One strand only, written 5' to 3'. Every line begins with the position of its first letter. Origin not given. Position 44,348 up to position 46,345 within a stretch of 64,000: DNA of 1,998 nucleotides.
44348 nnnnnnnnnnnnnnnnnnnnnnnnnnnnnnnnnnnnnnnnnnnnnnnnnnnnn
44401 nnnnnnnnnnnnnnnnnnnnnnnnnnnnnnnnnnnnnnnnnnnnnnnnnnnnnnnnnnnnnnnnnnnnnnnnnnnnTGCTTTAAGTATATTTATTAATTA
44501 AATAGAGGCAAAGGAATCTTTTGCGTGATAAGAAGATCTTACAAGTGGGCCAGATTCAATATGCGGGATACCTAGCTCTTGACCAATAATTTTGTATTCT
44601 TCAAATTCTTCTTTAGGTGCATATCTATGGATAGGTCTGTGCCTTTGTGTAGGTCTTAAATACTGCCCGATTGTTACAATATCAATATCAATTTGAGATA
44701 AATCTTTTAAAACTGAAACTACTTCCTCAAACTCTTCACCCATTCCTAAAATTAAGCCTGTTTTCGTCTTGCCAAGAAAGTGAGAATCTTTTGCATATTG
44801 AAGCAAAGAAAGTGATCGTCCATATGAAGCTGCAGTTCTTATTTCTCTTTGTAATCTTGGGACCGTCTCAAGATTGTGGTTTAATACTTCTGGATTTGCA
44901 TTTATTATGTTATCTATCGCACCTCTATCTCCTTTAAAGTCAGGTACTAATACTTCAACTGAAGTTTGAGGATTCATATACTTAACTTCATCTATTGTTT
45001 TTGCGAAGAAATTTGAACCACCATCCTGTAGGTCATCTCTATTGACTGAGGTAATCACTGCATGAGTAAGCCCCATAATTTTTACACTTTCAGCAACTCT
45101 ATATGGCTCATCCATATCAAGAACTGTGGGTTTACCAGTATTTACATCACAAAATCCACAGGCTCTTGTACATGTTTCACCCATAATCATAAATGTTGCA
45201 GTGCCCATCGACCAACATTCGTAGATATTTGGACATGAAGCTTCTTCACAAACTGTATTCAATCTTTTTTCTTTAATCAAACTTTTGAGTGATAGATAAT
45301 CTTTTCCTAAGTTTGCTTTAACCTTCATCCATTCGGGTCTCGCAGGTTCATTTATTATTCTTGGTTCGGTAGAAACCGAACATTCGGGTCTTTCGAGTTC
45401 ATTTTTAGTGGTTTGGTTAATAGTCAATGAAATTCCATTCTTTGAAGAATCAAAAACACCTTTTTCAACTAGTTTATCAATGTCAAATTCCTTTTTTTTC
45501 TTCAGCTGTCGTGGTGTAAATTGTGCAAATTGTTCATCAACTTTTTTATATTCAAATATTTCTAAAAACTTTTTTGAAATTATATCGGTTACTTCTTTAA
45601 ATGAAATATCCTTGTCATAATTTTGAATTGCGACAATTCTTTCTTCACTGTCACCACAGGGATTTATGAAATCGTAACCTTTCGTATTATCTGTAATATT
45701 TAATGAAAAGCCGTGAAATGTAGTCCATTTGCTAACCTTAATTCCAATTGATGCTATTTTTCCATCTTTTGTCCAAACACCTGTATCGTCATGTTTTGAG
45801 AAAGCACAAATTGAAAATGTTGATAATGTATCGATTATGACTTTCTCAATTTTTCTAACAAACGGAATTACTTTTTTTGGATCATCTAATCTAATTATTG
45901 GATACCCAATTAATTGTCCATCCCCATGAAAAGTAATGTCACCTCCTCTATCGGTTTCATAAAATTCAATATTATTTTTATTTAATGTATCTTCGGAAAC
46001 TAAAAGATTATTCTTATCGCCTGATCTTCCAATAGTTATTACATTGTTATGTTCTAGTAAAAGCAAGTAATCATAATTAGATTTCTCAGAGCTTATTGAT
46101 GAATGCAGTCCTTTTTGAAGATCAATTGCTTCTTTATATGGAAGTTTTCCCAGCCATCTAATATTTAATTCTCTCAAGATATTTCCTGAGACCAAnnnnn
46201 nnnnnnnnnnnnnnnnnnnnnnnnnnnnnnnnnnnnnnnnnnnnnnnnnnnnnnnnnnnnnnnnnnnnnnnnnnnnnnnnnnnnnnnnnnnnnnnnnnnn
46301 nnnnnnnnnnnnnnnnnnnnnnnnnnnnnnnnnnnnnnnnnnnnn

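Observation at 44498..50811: Self-contained 2-oxoacid dehydrogenase module with two gene fusions: lpd, E1(alpha-beta fused), E2, LipB-LipA fused, then tkt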

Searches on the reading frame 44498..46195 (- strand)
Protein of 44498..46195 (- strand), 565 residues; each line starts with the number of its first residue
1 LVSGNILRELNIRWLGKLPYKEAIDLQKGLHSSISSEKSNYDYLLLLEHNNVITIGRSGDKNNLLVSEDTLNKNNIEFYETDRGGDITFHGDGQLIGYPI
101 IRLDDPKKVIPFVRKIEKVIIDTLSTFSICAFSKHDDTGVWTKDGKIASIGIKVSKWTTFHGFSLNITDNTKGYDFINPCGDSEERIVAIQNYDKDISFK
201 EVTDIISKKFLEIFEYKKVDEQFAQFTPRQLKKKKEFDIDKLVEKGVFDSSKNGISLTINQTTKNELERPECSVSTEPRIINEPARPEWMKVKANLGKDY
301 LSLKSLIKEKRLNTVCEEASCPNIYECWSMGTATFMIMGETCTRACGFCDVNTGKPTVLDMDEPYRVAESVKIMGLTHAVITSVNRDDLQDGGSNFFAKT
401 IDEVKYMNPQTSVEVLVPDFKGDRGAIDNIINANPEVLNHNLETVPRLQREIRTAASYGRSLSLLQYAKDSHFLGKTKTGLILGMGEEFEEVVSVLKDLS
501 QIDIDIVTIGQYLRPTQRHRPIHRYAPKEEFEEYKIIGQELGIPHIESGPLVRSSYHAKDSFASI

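Call 3: search_protein_families(library=pfam, proteins=[window:44498-46195:-])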
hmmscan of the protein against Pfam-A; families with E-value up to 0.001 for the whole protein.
window:44498-46195:- (565 aa): 3 families
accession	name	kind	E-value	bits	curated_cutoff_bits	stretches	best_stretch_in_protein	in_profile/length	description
PF21948.1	LplA-B_cat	-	1.3e-37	130.2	27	1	20-210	2-199/200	Lipoyl protein ligase A/B catalytic domain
PF04055.27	Radical_SAM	-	1.8e-16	61.2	29.5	1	336-499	1-166/166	Radical SAM superfamily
PF16881.10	LIAS_N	-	7.2e-07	30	27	1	285-321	60-96/96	N-terminal domain of lipoyl synthase of Radical_SAM family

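Call 4: search_protein_families(library=ncbifam, proteins=[window:44498-46195:-])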
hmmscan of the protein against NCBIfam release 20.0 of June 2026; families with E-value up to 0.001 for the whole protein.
window:44498-46195:- (565 aa): 12 families
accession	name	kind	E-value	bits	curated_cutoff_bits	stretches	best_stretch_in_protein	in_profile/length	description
NF004019.1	PRK05481.1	subfamily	4.3e-122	406.9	203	1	286-563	1-278/286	lipoyl synthase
NF009544.0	PRK12928.1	subfamily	9.4e-119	396.1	210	1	281-561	15-296/300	lipoyl synthase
NF053790.1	LplA_LipA_fuse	exception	3.8e-114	382.4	800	1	285-560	332-605/606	bifunctional lipoate--protein ligase/lipoyl synthase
TIGR00510.1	lipA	equivalog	2.1e-107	358.9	310.25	1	286-563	17-295/302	lipoyl synthase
NF010925.0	PRK14345.1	equivalog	2.4e-45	155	155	1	8-217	12-220/236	lipoyl(octanoyl) transferase LipB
NF010921.0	PRK14341.1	equivalog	4.6e-42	144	230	1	17-216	24-225/230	lipoyl(octanoyl) transferase LipB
NF010922.0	PRK14342.1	equivalog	3.2e-41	141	235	1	9-221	5-210/215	lipoyl(octanoyl) transferase LipB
TIGR00214.1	lipB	equivalog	7.8e-39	133.2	83.55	1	34-214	5-186/187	lipoyl(octanoyl) transferase LipB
NF010923.0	PRK14343.1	equivalog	2.1e-32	112.5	298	1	8-221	13-225/237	lipoyl(octanoyl) transferase LipB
TIGR00433.2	bioB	equivalog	5.4e-09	35.7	225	1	341-511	50-220/307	biotin synthase BioB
NF053743.1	LipS2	equivalog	1.7e-07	31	270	1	330-506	22-197/292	LipS2 family lipoyl synthase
TIGR03910.1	pyrrolys_PylB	equivalog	0.00031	19.8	348.2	1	335-537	59-261/347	methylornithine synthase PylB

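Call 7: find_homologous_proteins(query=window:44498-46195:-)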
Query window:44498-46195:- (565 aa): 7970 proteins with E <= 0.001 among 8000 candidates; the best 120 are listed.
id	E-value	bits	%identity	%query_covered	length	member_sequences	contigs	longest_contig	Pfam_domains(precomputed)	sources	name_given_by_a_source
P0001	0.0e+0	1190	93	99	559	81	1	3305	PF16881.11,PF21948.2,PF04055.28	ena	-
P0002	0.0e+0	1167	92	100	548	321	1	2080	PF16881.11,PF21948.2,PF04055.28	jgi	jgi:lipoic acid synthetase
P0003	0.0e+0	1142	91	99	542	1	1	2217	PF16881.11,PF21948.2,PF04055.28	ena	-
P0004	0.0e+0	1123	90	99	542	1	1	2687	PF16881.11,PF21948.2,PF04055.28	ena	-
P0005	0.0e+0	1102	87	99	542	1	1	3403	PF16881.11,PF21948.2,PF04055.28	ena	-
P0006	0.0e+0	1065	84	99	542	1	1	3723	PF16881.11,PF21948.2,PF04055.28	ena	-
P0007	0.0e+0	1042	90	92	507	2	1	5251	PF16881.11,PF21948.2,PF04055.28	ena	-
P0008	0.0e+0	1036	81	100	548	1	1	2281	PF16881.11,PF21948.2,PF04055.28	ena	-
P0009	0.0e+0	1036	82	100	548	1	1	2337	PF16881.11,PF21948.2,PF04055.28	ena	-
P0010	0.0e+0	1035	81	100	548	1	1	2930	PF16881.11,PF21948.2,PF04055.28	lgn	-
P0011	0.0e+0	1031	81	100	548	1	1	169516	PF16881.11,PF21948.2,PF04055.28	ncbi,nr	ncbi:lipoyl synthase [Acidimicrobiaceae bacterium]|nr:lipoyl synthase [Acidimicrobiaceae bacterium]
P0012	0.0e+0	1027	81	99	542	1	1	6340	PF16881.11,PF21948.2,PF04055.28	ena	-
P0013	0.0e+0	1027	81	99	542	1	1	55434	PF16881.11,PF21948.2,PF04055.28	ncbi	-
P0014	0.0e+0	1027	82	99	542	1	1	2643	PF16881.11,PF21948.2,PF04055.28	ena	-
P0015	0.0e+0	1025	81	99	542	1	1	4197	PF16881.11,PF21948.2,PF04055.28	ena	-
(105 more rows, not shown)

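Call 14: find_related_loci(query=window:44498-46195:-, collection=genome_contigs, flank=8000)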
Query window:44498-46195:- (565 aa) in genome_contigs; peptide patterns used: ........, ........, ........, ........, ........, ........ (x = any residue, [..] = any of these).
203 stretches matched a pattern; 63 encode a relative of the query (tblastn E <= 1e-3); 61 distinct loci.
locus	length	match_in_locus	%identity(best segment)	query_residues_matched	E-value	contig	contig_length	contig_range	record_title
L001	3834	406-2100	95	1-565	0e+0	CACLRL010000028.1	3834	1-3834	uncultured Candidatus Actinomarina sp. isolate AG-470-F09 genome assembly, contig: AG-470-F09_NODE_28, whole genome shot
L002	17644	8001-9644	92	1-565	0e+0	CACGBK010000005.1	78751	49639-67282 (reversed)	uncultured Candidatus Actinomarina sp. isolate AG-422-C10 genome assembly, contig: AG-422-C10_NODE_5, whole genome shotg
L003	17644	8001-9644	92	1-565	0e+0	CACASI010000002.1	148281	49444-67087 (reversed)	uncultured Candidatus Actinomarina sp. isolate AG-349-C02 genome assembly, contig: AG-349-C02_NODE_2, whole genome shotg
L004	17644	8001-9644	81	1-565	0e+0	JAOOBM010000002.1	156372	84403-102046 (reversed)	Acidimicrobiaceae bacterium isolate AH-736-J19 AH-736-J19_NODE_2, whole genome shotgun sequence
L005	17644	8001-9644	81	1-565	0e+0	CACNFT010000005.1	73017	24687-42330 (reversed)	MAG: uncultured Candidatus Actinomarina sp. isolate AG-920-J05 genome assembly, contig: AG-920-J05_NODE_5, whole genome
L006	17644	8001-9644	81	1-565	0e+0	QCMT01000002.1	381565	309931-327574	OCS155 cluster bacterium AG-422-J23 Ga0171672_12, whole genome shotgun sequence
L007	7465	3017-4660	81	1-565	0e+0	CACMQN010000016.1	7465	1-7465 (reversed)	MAG: uncultured Candidatus Actinomarina sp. isolate AG-919-G14 genome assembly, contig: AG-919-G14_NODE_16, whole genome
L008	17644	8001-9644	81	1-565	0e+0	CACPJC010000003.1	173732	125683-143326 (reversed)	MAG: uncultured Candidatus Actinomarina sp. isolate AG-913-G17 genome assembly, contig: AG-913-G17_NODE_3, whole genome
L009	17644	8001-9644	81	1-565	0e+0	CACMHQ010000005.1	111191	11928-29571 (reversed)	MAG: uncultured Candidatus Actinomarina sp. isolate AG-891-I09 genome assembly, contig: AG-891-I09_NODE_5, whole genome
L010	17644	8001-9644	81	1-565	0e+0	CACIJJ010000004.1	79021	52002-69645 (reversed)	uncultured Candidatus Actinomarina sp. isolate AG-913-F10 genome assembly, contig: AG-913-F10_NODE_4, whole genome shotg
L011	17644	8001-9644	80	1-565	0e+0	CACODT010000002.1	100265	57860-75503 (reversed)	MAG: uncultured Candidatus Actinomarina sp. isolate AH-321-A09 genome assembly, contig: AH-321-A09_NODE_2, whole genome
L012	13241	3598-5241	80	1-565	0e+0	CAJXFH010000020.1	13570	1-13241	MAG TPA_asm: uncultured Gammaproteobacteria bacterium isolate ERR599114_bin.29_MetaBAT_v2.12.1_MAG genome assembly, cont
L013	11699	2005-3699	92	1-565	0e+0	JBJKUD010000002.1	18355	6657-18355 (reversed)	MAG: Candidatus Actinomarina sp. isolate LRMED-050 Acidimicrobiia-LRMED-050-C10, whole genome shotgun sequence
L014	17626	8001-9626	71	7-565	0e+0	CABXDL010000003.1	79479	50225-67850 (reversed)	MAG: uncultured Candidatus Actinomarina sp. isolate AG-313-L14 genome assembly, contig: AG-313-L14_NODE_3, whole genome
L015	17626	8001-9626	72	7-565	0e+0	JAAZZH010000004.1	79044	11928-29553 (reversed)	MAG: Actinomycetota bacterium isolate bin97s NODE_4_length_79044_cov_9.568218, whole genome shotgun sequence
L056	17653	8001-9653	41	3-561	2e-139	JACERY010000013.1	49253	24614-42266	MAG: Acidimicrobiales bacterium isolate MCMED-G02 Acidimicrobiales-MCMED-G02-C13, whole genome shotgun sequence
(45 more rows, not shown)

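Call 23: search_protein_representatives(protein=window:44498-46195:-)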
Query: 565 residues. Proteins with E-value up to 0.001 (for the whole library): 20867; up to 1e-10: 12332; up to 1e-30: 2062. The best 150 are listed.
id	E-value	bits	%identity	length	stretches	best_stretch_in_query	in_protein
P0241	3.5e-159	547.0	49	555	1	9-564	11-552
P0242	2.6e-132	458.3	47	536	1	10-563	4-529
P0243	4.4e-132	457.6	47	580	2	284-561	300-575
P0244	1.7e-131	455.7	46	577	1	8-561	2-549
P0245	1.0e-129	449.8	46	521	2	284-559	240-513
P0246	1.2e-129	449.5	44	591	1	6-562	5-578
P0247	2.9e-127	441.7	47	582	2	283-561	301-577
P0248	3.9e-126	438.0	47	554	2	285-559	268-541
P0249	1.1e-122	426.6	46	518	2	285-562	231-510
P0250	4.5e-119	414.6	43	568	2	277-561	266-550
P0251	2.9e-117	408.7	44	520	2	285-562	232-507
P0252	9.5e-117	407.0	45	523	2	281-560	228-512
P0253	1.5e-116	406.3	41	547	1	8-561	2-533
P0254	2.2e-116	405.8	50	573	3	281-558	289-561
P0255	1.7e-115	402.8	46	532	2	287-562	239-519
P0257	4.1e-114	398.3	39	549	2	276-562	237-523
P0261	1.3e-108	380.1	41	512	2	286-560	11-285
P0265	5.7e-104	364.8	43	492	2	299-562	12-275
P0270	2.1e-102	359.6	41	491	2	285-559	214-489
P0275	2.3e-100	352.9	38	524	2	285-562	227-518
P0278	2.1e-97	343.1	42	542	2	284-560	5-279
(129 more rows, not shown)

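Call 25: list_cluster_members(proteins=[P0241, P0243, P0246, P0249, P0252, P0257, P0261, P0265, P0270, P0275])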
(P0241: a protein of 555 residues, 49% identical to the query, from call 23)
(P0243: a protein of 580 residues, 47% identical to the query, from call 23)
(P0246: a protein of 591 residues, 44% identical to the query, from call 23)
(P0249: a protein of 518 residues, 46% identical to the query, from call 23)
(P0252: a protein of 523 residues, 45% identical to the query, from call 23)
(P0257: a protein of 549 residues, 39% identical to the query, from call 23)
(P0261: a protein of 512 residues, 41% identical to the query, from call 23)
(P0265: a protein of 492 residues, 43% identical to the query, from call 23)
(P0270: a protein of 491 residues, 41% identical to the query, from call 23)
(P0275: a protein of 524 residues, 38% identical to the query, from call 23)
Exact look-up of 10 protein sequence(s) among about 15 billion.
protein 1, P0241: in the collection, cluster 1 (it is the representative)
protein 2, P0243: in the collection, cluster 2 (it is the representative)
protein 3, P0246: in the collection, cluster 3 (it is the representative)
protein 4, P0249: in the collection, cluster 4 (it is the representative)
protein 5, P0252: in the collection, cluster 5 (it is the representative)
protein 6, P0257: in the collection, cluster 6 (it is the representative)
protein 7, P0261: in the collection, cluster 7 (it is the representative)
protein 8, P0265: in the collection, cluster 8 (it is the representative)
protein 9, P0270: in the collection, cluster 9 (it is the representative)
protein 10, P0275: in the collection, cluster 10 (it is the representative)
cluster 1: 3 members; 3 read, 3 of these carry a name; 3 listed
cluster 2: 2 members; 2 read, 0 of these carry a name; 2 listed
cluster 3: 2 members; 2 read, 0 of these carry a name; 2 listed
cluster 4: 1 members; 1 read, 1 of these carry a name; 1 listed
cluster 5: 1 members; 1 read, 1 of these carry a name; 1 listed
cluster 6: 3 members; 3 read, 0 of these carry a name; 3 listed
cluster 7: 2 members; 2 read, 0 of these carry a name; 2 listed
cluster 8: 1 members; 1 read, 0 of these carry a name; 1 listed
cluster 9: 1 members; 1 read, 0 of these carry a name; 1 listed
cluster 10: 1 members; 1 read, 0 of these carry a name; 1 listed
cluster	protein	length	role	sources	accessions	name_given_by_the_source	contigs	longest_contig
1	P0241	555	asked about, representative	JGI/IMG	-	lipoic acid synthetase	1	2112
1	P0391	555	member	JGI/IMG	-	lipoic acid synthetase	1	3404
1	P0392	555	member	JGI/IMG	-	lipoic acid synthetase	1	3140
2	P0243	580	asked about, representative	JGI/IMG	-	-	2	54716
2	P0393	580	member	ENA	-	-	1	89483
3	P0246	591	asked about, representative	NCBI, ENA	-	-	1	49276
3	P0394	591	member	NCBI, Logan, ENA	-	-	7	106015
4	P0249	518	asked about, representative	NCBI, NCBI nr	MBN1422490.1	MAG: lipoyl synthase [Planctomycetes bacterium] | lipoyl synthase [Planctomycetota bacterium]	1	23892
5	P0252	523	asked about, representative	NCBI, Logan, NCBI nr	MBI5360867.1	MAG: lipoyl synthase [Planctomycetes bacterium] | lipoyl synthase [Planctomycetota bacterium]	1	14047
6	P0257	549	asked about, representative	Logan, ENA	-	-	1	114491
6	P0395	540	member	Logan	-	-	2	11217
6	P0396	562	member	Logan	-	-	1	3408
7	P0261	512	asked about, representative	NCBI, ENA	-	-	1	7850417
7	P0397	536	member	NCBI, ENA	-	-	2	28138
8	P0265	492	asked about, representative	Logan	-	-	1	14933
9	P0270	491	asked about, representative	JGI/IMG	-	-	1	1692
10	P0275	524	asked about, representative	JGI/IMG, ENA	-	-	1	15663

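Call 54: search_protein_families(library=pfam, proteins=[L056:4051-5394:-, L056:5375-6229:-, L056:6510-7916:+, L056:7965-9692:+, L056:9740-10843:+, L056:10850-11704:+, L056:11768-12562:+, L056:12645-13190:+, L056:13193-14629:+, L056:16003-17172:+], max_evalue=0.000001)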
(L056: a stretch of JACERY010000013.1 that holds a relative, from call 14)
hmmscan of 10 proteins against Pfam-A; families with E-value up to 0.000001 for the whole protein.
L056:4051-5394:- (447 aa): 1 family
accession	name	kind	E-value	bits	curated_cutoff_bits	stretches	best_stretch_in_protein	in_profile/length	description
PF01565.28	FAD_binding_4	-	1.9e-13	50.7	26.4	1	29-156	10-139/139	FAD binding domain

L056:5375-6229:- (284 aa): 1 family
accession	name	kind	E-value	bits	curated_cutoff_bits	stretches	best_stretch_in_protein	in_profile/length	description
PF01040.23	UbiA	-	1.1e-16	61.3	34.2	1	22-246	6-229/250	UbiA prenyltransferase family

L056:6510-7916:+ (468 aa): 7 families
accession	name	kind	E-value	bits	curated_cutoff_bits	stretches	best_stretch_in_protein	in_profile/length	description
PF07992.20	Pyr_redox_2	-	1.1e-68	232.2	26.1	1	8-325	1-291/291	Pyridine nucleotide-disulphide oxidoreductase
PF02852.28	Pyr_redox_dim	-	4.8e-30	104.4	25.3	1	345-456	1-108/110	Pyridine nucleotide-disulphide oxidoreductase, dimerisation domain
PF00070.33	Pyr_redox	-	4.5e-23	82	22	1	178-249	1-72/82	Pyridine nucleotide-disulphide oxidoreductase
PF13738.12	Pyr_redox_3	-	1.6e-09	37.9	30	1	11-309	1-305/305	Pyridine nucleotide-disulphide oxidoreductase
PF01266.30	DAO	-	2.1e-07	31.2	27.9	0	9-44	1-38/353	FAD dependent oxidoreductase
PF03486.20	HI0933_like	-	2.2e-07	31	50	0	9-41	2-34/244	HI0933-like protein Rossmann domain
PF01134.28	GIDA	-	3.9e-07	29.9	22.1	0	9-81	1-72/391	Glucose inhibited division protein A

L056:7965-9692:+ (575 aa): 3 families
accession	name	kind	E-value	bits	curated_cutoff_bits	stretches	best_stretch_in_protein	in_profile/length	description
PF21948.1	LplA-B_cat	-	6.8e-37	127.8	27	1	30-220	2-196/200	Lipoyl protein ligase A/B catalytic domain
PF04055.27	Radical_SAM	-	1.7e-18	67.8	29.5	1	343-501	4-166/166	Radical SAM superfamily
PF16881.10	LIAS_N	-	2e-10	41.4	27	1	280-325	52-96/96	N-terminal domain of lipoyl synthase of Radical_SAM family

L056:9740-10843:+ (367 aa): 2 families
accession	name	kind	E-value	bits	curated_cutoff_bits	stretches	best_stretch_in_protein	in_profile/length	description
PF00557.29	Peptidase_M24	-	8.4e-51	173.1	23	1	146-350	6-208/208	Metallopeptidase family M24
PF01321.24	Creatinase_N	-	2e-18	67.6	22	1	5-134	1-128/128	Creatinase/Prolidase N-terminal domain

L056:10850-11704:+ (284 aa): 0 families

L056:11768-12562:+ (264 aa): 1 family
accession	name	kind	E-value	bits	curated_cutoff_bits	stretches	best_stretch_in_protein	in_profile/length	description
PF04264.18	YceI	-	2.4e-13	51.2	23.7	1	93-239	8-132/150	YceI-like domain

L056:12645-13190:+ (181 aa): 1 family
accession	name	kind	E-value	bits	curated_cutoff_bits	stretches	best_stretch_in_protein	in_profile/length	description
PF01923.23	Cob_adeno_trans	-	8.1e-48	163.1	24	1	3-167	1-170/171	Cobalamin adenosyltransferase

L056:13193-14629:+ (478 aa): 2 families
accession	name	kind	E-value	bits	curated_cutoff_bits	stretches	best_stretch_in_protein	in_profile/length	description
PF00883.26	Peptidase_M17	-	1.8e-124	415.5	25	1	165-472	1-310/310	Cytosol aminopeptidase family, catalytic domain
PF02789.23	Peptidase_M17_N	-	2.6e-15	56.9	23.4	1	31-133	21-129/129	Cytosol aminopeptidase family, N-terminal domain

L056:16003-17172:+ (389 aa): 2 families
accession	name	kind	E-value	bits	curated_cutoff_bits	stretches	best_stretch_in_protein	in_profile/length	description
PF00899.27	ThiF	-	3e-81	272.5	28.1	1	129-360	1-234/238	ThiF family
PF00581.25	Rhodanese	-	3e-18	66.6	22.2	1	19-110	1-101/102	Rhodanese-like domain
